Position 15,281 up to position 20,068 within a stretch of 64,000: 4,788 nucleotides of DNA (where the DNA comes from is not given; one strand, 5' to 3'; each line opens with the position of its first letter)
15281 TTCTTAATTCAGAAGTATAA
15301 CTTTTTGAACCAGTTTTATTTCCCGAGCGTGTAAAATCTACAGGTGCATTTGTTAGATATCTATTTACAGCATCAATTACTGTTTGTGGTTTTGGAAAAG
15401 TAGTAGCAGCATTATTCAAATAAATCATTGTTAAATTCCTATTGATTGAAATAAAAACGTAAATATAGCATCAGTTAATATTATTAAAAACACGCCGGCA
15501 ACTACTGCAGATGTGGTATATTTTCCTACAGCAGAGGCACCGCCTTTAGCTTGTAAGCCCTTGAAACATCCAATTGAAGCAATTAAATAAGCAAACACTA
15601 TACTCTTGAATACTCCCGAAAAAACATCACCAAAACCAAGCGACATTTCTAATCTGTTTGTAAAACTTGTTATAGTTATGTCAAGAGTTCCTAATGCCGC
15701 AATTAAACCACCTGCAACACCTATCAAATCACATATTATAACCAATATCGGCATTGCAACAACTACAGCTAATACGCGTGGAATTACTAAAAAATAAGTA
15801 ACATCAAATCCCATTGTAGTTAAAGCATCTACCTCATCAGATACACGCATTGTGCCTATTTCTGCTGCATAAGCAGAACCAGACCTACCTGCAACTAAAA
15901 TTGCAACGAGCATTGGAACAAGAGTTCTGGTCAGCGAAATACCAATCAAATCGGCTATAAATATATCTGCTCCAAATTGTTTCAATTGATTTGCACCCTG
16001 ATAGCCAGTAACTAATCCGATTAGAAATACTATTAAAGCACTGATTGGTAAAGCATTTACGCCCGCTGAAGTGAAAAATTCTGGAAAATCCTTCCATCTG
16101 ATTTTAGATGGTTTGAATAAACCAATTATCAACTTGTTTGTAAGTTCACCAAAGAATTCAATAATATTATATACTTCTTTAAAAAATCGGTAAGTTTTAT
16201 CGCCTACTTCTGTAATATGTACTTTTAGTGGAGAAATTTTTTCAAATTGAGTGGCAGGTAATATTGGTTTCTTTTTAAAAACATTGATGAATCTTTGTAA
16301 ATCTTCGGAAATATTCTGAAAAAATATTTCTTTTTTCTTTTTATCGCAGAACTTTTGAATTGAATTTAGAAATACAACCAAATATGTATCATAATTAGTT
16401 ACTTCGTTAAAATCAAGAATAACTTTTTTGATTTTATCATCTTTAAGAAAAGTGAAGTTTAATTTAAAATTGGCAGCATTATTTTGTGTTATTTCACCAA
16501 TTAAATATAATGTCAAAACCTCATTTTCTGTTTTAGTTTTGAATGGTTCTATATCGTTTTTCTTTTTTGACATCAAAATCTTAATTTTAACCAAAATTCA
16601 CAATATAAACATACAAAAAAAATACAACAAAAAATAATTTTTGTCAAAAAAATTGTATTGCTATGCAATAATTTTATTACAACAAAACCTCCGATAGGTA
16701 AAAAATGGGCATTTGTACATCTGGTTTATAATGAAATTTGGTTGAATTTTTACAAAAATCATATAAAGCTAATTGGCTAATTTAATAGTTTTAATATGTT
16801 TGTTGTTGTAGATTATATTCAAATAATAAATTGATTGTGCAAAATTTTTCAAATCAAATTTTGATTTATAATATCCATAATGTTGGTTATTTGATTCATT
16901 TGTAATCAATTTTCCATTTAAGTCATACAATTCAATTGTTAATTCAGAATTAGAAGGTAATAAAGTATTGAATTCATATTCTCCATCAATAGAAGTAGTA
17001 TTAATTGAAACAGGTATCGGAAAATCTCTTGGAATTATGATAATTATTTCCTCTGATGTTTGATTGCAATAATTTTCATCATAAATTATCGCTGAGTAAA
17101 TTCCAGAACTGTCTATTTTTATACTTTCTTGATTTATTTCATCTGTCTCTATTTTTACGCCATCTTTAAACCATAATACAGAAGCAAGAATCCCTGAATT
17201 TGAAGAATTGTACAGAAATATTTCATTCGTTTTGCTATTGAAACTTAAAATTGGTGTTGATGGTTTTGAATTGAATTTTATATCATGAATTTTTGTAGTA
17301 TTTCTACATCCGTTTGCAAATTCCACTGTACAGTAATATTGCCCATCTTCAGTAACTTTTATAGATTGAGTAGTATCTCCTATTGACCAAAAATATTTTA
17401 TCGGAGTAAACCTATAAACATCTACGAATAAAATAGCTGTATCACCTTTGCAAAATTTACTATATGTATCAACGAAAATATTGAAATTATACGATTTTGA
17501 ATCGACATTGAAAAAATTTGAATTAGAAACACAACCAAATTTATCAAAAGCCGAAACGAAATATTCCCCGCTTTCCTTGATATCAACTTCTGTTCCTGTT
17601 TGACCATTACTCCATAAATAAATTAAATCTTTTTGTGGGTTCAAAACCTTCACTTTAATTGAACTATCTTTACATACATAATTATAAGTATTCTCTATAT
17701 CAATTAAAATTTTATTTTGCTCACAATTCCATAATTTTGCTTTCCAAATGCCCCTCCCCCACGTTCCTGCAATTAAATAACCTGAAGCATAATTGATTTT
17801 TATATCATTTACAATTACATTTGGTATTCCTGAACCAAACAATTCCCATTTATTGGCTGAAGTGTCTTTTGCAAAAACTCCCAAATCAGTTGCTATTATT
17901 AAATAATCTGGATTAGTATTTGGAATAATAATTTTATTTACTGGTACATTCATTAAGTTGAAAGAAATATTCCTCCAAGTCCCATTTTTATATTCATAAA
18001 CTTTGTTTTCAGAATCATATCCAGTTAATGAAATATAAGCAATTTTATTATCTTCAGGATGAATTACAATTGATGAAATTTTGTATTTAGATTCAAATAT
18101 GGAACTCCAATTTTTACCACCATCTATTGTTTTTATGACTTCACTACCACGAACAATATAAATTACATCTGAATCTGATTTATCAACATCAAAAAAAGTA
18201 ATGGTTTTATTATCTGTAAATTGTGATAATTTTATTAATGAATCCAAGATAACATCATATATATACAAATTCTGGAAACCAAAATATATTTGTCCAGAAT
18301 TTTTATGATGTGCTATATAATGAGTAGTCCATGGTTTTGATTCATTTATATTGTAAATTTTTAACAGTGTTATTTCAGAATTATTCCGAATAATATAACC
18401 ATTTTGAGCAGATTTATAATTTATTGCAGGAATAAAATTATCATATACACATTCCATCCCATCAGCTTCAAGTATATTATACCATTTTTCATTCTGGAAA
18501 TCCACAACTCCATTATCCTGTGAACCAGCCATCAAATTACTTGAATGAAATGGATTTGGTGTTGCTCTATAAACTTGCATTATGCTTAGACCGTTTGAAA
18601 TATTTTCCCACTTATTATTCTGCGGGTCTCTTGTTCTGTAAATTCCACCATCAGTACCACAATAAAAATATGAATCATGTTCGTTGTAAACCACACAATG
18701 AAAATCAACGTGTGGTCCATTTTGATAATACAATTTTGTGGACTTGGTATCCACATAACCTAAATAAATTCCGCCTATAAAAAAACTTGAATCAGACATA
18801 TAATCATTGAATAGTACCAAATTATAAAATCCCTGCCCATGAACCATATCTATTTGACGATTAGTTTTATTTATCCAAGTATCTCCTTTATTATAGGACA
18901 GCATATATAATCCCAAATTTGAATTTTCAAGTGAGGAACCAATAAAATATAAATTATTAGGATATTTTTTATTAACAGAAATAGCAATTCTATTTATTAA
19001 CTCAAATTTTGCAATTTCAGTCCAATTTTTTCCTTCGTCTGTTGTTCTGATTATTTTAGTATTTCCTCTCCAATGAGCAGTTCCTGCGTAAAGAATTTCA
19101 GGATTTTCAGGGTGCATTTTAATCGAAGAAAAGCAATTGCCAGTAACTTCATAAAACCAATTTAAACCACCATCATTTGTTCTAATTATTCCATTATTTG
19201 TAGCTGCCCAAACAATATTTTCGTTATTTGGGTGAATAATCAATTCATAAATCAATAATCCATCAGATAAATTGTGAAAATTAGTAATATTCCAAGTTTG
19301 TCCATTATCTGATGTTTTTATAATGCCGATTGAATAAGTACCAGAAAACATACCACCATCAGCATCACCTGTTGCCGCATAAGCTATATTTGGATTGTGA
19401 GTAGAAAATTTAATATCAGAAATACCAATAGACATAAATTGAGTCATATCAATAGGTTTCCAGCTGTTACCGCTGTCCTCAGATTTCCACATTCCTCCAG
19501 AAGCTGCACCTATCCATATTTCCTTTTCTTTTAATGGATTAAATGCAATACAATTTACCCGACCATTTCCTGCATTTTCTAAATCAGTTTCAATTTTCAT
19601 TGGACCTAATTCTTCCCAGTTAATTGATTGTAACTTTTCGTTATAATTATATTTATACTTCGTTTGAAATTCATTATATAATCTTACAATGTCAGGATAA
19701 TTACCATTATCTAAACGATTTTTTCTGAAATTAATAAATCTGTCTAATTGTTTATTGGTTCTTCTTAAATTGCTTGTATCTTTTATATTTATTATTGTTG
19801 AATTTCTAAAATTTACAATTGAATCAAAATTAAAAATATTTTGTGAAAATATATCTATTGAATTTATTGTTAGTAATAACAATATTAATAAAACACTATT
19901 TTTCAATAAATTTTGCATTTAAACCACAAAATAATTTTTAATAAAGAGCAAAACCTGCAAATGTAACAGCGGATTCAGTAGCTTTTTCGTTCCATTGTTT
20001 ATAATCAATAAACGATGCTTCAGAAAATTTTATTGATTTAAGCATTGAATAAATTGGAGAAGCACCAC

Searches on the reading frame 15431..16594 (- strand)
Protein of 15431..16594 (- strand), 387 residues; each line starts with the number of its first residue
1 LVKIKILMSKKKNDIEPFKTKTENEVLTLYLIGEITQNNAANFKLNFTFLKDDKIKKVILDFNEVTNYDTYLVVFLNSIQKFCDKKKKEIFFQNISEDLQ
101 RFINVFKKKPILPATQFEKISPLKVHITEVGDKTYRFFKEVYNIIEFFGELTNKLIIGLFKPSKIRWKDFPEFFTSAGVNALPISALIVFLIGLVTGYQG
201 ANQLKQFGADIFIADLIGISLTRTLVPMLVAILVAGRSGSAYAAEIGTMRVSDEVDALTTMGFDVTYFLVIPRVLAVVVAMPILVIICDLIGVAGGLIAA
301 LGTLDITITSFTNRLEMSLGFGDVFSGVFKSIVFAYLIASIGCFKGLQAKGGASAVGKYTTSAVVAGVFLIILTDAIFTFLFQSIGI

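Call 27: search_protein_families(library=ncbifam, proteins=[window:15431-16594:-], max_evalue=0.00001)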
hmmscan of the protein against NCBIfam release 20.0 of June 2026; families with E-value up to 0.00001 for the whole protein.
window:15431-16594:- (387 aa): 2 families
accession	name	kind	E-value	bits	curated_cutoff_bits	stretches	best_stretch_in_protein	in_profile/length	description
TIGR00056.1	TIGR00056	subfamily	4.6e-67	226.4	212.2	1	137-383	13-257/260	MlaE family lipid ABC transporter permease subunit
NF033619.1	perm_MlaE_1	exception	1.4e-42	146.1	315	1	165-381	33-250/253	lipid asymmetry maintenance ABC transporter permease subunit MlaE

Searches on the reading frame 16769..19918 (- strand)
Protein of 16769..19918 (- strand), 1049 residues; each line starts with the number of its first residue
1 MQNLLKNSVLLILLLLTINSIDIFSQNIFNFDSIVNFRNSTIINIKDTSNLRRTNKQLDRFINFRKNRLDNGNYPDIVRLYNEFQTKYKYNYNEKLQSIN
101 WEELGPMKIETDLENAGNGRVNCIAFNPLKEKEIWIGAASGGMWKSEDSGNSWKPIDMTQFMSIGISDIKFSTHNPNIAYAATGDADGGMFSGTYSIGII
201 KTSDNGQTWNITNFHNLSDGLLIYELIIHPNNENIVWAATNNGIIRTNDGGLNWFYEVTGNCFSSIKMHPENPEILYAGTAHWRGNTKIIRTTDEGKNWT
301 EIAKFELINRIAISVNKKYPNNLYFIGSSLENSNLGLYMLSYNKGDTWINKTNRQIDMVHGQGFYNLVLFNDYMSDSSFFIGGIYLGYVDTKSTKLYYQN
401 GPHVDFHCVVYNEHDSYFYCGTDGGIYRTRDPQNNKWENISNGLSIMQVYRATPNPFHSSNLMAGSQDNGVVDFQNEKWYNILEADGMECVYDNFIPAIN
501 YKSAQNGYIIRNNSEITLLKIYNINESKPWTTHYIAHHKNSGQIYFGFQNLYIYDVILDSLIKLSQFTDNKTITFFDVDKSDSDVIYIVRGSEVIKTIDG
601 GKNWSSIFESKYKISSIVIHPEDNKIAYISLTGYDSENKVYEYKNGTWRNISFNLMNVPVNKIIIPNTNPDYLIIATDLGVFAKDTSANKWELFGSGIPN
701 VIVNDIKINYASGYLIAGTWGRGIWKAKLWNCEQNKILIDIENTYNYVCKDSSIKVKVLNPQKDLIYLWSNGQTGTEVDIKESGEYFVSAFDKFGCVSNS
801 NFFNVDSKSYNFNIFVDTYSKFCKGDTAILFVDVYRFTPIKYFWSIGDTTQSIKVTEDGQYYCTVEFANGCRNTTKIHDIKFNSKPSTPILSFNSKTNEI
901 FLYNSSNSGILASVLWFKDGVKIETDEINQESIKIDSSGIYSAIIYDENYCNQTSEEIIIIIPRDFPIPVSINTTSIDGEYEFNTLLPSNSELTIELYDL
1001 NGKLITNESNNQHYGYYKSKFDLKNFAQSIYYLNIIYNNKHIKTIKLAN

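Call 27: search_protein_families(library=ncbifam, proteins=[window:16769-19918:-], max_evalue=0.00001)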
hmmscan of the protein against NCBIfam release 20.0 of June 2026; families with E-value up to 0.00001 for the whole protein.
window:16769-19918:- (1049 aa): 2 families
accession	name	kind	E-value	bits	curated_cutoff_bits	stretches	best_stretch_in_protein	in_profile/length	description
NF045728.1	glycosyl_F510_1955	equivalog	3.4e-27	95.3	175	1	142-323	73-234/246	F510_1955 family glycosylhydrolase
NF010237.0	PRK13684.1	equivalog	3.5e-06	26.3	326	0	125-173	266-312/334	photosynthesis system II assembly factor Ycf48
